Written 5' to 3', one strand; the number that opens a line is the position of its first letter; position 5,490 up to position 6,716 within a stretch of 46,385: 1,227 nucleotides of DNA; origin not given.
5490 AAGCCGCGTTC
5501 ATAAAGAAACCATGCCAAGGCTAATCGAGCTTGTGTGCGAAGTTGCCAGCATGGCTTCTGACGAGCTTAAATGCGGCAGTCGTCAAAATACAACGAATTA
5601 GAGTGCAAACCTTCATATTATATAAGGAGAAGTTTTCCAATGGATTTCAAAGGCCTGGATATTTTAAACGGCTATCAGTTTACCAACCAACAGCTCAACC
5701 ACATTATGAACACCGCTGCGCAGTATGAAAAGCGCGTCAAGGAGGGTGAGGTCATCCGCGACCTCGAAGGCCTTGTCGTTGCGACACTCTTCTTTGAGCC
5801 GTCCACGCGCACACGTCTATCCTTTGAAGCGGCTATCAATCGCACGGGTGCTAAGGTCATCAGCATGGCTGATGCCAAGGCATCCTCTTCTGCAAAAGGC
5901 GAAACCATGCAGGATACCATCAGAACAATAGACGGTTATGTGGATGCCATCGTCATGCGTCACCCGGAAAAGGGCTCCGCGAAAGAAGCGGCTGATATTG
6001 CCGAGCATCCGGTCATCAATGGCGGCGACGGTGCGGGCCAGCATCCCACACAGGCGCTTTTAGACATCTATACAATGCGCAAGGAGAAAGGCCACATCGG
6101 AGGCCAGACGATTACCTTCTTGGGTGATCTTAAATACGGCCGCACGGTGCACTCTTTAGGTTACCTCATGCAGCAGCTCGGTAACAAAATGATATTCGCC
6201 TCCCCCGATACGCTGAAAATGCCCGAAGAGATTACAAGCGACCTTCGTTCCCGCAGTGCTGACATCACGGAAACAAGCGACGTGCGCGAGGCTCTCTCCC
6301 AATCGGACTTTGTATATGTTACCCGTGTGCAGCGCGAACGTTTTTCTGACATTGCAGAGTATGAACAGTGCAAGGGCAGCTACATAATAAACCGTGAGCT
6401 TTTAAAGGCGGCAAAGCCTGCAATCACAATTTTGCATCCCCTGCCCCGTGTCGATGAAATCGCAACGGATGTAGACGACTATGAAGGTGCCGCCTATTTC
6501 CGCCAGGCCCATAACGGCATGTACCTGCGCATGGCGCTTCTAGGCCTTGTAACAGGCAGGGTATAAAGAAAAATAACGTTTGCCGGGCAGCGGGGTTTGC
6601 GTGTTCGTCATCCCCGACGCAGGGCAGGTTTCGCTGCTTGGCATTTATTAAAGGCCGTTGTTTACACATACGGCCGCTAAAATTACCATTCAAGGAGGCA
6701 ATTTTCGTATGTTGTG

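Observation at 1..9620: Eight co-directional genes can be read as one linear hydantoin or N-carbamoyl-amino-acid fermentation route ending in substrate-level phosphorylation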

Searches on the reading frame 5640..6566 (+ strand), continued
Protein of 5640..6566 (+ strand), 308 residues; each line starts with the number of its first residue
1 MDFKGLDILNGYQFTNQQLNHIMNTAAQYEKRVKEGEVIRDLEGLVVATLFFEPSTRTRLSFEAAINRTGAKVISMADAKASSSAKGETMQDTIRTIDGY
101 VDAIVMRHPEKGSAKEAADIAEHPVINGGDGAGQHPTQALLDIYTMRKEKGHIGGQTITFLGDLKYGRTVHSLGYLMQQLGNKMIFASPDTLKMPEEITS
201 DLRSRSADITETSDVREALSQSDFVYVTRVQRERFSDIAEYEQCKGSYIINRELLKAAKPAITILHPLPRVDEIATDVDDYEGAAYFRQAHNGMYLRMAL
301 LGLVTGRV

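Call 65: find_encoding_contigs(protein=P0243, flank=10000, max_places=2)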
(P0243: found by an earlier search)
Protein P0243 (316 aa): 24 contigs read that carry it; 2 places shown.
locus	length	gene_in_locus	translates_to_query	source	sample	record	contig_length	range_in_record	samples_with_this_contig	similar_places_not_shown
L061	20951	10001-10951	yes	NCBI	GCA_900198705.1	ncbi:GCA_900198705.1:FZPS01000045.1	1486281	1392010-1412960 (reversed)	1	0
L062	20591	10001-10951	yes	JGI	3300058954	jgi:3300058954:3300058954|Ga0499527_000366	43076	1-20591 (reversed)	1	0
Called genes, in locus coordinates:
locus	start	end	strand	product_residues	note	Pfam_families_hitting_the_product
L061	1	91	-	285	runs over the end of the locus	PF07934:OGG_N, PF00730:HhH-GPD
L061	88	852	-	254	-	PF01471:PG_binding_1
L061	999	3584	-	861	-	PF02861:Clp_N, PF05621:TniB (weak), PF00004:AAA, PF17871:AAA_lid_9, PF00004:AAA, PF07724:AAA_2, PF07728:AAA_5, PF10431:ClpB_D2-small, +11 more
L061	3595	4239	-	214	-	-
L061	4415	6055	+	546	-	PF00749:tRNA-synt_1c, PF03950:tRNA-synt_1c_C, PF20974:tRNA-synt_1c_C2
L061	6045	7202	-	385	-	PF01555:N6_N4_Mtase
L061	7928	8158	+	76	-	-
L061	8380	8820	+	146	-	-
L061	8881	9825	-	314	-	PF13170:DUF4003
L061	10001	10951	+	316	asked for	PF02729:OTCace_N, PF00185:OTCace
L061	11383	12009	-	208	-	-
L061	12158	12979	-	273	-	-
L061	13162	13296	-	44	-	-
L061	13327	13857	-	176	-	-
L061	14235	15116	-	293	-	-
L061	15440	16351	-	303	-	PF05036:SPOR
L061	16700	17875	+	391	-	PF00438:S-AdoMet_synt_N, PF02772:S-AdoMet_synt_M, PF02773:S-AdoMet_synt_C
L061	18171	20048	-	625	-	PF01855:POR_N, PF02775:TPP_enzyme_C, PF14697:Fer4_21 (weak), PF00037:Fer4, PF12837:Fer4_6 (weak)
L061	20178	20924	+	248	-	PF02384:N6_Mtase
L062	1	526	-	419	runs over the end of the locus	PF09479:Flg_new (faint), PF00404:Dockerin_1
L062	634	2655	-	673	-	PF00404:Dockerin_1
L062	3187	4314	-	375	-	PF13306:LRR_5 (weak)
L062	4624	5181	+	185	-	PF00881:Nitroreductase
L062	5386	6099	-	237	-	-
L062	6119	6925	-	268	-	-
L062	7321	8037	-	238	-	-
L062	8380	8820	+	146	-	-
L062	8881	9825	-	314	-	PF13170:DUF4003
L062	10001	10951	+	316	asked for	PF02729:OTCace_N, PF00185:OTCace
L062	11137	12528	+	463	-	PF01979:Amidohydro_1, PF12890:DHOase (faint), PF07969:Amidohydro_3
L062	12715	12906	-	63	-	-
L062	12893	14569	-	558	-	PF16510:P22_portal, PF23899:SU10_portal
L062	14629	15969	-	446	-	PF03237:Terminase_6N, PF04466:Terminase_3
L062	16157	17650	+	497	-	PF09547:SpoIVA_ATPase, PF20438:SpoIVA_middle, PF20439:SpoIVA_C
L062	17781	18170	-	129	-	PF05105:Phage_holin_4_1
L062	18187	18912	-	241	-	PF00877:NLPC_P60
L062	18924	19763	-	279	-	-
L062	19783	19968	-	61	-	-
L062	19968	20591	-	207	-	?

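Call 88: search_protein_families(library=ncbifam, proteins=[L010:7642-8418:+, L010:8411-9322:+, L015:13272-14540:+, L010:1862-3082:+], max_evalue=1e-10)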
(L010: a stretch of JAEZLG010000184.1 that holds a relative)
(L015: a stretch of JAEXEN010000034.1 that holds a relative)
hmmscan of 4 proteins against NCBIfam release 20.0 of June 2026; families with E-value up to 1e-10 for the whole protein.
L010:7642-8418:+ (258 aa): 12 families
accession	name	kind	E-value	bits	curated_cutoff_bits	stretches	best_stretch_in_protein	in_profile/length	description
NF000799.0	PRK00054.1-4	equivalog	2e-55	187.7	314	1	6-254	8-257/258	dihydroorotate dehydrogenase electron transfer subunit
NF000798.0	PRK00054.1-3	equivalog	4.6e-54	183.6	219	1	6-251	9-240/244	dihydroorotate dehydrogenase electron transfer subunit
NF000797.0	PRK00054.1-2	equivalog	7.7e-43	146.7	270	1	4-252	16-264/267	dihydroorotate dehydrogenase electron transfer subunit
NF000796.0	PRK00054.1-1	equivalog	8.4e-32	110.4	224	1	26-255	24-237/254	dihydroorotate dehydrogenase electron transfer subunit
NF004862.0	PRK06222.1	subfamily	9.3e-32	110.6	220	1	7-249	4-244/281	sulfide/dihydroorotate dehydrogenase-like FAD/NAD-binding protein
NF006220.0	PRK08345.1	subfamily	1.9e-25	89.7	395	1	15-130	25-139/294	cytochrome-c3 hydrogenase subunit gamma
NF009414.0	PRK12778.1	equivalog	2.8e-24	85.4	1103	1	8-249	5-244/752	bifunctional dihydroorotate dehydrogenase B NAD binding subunit/NADPH-dependent glutamate synthase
NF040830.1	sulfhyd_ShyC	equivalog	1.7e-21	76.7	600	1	16-138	22-142/288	NAD(P)-dependent hydrogenase/sulfhydrogenase 2 subunit gamma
NF004470.0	PRK05802.1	equivalog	4.4e-20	71.9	313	1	7-234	70-310/330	sulfide/dihydroorotate dehydrogenase-like FAD/NAD-binding protein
NF040835.1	sulfhyd_HydG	equivalog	9e-18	64.5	650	0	15-122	32-138/292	NADPH-dependent hydrogenase/sulfhydrogenase 1 subunit gamma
NF009413.0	PRK12775.1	equivalog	8.8e-16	56.9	1895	1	10-249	7-244/1006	putative trifunctional 2-polyprenylphenol hydroxylase/glutamate synthase subunit beta/ferritin domain-containing protein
TIGR02911.1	sulfite_red_B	equivalog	4e-14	52.4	288.6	0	16-125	21-120/261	anaerobic sulfite reductase subunit AsrB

L010:8411-9322:+ (303 aa): 17 families
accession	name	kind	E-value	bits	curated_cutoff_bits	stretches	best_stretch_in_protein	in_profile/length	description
NF005574.0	PRK07259.1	equivalog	9e-98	326.9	269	1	4-302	3-302/304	dihydroorotate dehydrogenase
TIGR01037.2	pyrD_sub1_fam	subfamily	3.5e-89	298.9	270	1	6-302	1-299/300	dihydroorotate dehydrogenase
NF041011.1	dihydoor_dh_Arch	equivalog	1.9e-55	188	330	1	9-302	2-287/289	dihydroorotate dehydrogenase PyrD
NF002702.0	PRK02506.1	equivalog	1e-37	129.9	301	1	5-301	3-308/313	dihydroorotate oxidase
NF006183.0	PRK08318.1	equivalog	3.4e-36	124.9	335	1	94-302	98-319/422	NAD-dependent dihydropyrimidine dehydrogenase subunit PreA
NF003652.0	PRK05286.2-5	equivalog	1.1e-27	97.2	267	1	4-292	49-349/353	quinone-dependent dihydroorotate dehydrogenase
NF003645.0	PRK05286.1-2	equivalog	8.5e-27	93.9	366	1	4-302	44-354/359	quinone-dependent dihydroorotate dehydrogenase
NF005741.0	PRK07565.1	subfamily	2.6e-24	85.9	303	1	74-301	81-305/335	dihydroorotate dehydrogenase-like protein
NF003651.0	PRK05286.2-4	equivalog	3.6e-23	81.8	448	1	40-298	95-371/377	quinone-dependent dihydroorotate dehydrogenase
TIGR01036.1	pyrD_sub2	equivalog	7.4e-23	80.9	200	1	3-298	43-350/356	dihydroorotate dehydrogenase (quinone)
NF003650.0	PRK05286.2-3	equivalog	4e-22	78.7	477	1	9-301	76-387/393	quinone-dependent dihydroorotate dehydrogenase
NF003649.0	PRK05286.2-2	equivalog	4.5e-21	75.2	505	1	5-300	49-347/351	quinone-dependent dihydroorotate dehydrogenase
NF003646.0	PRK05286.1-4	equivalog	5.2e-21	74.8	457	1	37-284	73-337/341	quinone-dependent dihydroorotate dehydrogenase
NF003648.0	PRK05286.2-1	equivalog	2.8e-20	72.5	433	1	12-300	57-353/360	quinone-dependent dihydroorotate dehydrogenase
NF003644.0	PRK05286.1-1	equivalog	2.6e-17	62.9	418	1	9-282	48-335/336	quinone-dependent dihydroorotate dehydrogenase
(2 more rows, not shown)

L015:13272-14540:+ (422 aa): 4 families
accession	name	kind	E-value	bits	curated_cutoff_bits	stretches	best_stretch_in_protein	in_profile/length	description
NF002461.0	PRK01663.1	subfamily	1e-37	130.2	513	1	13-407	12-403/428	C4-dicarboxylate transporter DctA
NF008440.0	PRK11283.1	equivalog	6.6e-31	107.5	638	1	32-405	38-411/437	glutamate/aspartate:proton symporter GltP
NF009587.0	PRK13027.1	subfamily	2.6e-29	102.3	570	1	15-404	14-401/442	C4-dicarboxylate transporter DctA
NF010151.0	PRK13628.1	equivalog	1.4e-24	86.9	308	1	16-357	22-347/407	serine/threonine transporter SstT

L010:1862-3082:+ (406 aa): 3 families
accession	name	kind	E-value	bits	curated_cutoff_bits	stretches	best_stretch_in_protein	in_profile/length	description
NF011933.0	PRK15404.1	subfamily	6.3e-41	140.7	477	1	49-386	19-350/370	high-affinity branched-chain amino acid ABC transporter substrate-binding protein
TIGR03407.1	urea_ABC_UrtA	exception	3.7e-20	72.2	492.75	1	58-403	2-346/361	urea ABC transporter substrate-binding protein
TIGR03669.1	urea_ABC_arch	equivalog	4.7e-11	42.3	494.8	1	59-396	3-336/375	urea ABC transporter substrate-binding protein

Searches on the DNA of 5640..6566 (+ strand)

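Call 71: search_rna_families(sources=[L003, L010, L015, L026, L061, L062, L049, L050], threshold=gathering)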
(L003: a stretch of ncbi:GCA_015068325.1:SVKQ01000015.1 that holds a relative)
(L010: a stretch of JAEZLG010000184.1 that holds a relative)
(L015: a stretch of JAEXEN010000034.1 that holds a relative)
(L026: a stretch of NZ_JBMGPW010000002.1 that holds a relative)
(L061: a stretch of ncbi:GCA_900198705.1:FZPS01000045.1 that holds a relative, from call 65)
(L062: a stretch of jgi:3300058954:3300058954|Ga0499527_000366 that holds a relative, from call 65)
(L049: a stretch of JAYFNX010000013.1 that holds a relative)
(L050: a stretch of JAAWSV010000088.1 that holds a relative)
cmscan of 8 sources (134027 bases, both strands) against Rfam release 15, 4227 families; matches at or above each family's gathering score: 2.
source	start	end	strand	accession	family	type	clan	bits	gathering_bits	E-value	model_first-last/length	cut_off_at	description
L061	16500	16603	+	RF00162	SAM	Cis-reg; riboswitch;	CL00012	84.5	44.4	3.3e-18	1-108/108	no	SAM riboswitch aptamer (S box leader)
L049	8718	8815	-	RF00167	Purine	Cis-reg; riboswitch;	CL00123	51.5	37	1.7e-05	1-102/102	no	Purine riboswitch aptamer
